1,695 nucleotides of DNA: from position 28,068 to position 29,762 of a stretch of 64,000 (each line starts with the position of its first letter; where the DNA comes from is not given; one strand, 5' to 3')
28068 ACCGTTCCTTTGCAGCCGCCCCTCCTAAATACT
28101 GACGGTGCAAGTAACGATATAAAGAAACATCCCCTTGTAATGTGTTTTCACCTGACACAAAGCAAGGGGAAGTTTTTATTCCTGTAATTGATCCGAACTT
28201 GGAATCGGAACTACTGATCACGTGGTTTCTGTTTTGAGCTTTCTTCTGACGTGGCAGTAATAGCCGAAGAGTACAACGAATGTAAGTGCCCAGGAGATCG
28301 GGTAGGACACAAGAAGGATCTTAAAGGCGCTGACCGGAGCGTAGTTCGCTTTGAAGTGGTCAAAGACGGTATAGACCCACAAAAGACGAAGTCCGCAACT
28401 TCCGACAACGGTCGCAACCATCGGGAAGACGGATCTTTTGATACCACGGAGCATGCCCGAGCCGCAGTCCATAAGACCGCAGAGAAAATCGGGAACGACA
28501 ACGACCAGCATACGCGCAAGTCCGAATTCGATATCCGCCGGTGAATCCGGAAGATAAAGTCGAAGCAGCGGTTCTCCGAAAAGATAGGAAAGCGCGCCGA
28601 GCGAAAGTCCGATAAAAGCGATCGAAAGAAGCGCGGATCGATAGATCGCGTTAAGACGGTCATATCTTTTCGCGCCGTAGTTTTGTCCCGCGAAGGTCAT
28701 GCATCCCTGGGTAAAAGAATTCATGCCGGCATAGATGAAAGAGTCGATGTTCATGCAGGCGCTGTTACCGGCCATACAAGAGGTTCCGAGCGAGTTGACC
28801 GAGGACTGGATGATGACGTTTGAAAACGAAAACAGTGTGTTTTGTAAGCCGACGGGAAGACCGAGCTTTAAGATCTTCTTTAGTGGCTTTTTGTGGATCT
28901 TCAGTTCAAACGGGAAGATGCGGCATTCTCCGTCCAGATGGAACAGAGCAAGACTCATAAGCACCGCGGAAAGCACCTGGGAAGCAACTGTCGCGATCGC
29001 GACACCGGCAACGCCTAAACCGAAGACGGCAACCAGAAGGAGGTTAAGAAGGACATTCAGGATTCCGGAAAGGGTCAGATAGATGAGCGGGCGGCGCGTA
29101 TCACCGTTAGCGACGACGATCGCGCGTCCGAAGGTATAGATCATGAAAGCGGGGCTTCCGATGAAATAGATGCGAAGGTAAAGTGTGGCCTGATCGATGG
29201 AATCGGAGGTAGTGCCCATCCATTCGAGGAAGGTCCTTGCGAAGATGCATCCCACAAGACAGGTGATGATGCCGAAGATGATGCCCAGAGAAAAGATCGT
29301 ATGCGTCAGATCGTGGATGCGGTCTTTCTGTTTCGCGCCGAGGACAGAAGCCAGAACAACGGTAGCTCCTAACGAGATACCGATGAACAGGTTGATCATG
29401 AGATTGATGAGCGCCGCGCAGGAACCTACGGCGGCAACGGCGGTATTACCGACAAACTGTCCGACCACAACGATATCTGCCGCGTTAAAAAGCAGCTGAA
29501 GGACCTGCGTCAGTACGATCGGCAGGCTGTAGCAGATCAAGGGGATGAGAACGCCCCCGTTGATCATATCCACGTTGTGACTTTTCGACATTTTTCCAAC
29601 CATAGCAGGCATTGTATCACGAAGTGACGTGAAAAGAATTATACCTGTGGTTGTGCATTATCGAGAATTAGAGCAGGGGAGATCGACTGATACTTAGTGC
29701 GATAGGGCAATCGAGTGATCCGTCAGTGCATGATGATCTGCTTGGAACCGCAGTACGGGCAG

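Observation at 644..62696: Hyper-abundant oriented word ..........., enriched at cistron boundaries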

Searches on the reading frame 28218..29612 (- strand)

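Call 10: search_protein_families(library=pfam, proteins=[window:28218-29612:-])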
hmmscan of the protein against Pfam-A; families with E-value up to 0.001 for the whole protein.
window:28218-29612:- (464 aa): 2 families
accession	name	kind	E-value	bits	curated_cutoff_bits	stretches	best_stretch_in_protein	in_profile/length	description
PF01554.23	MatE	-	4.3e-48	163.5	24.9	2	31-191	1-160/161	MatE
PF13440.11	Polysacc_synt_3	-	3.1e-07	30.4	23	0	91-354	36-284/293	Polysaccharide biosynthesis protein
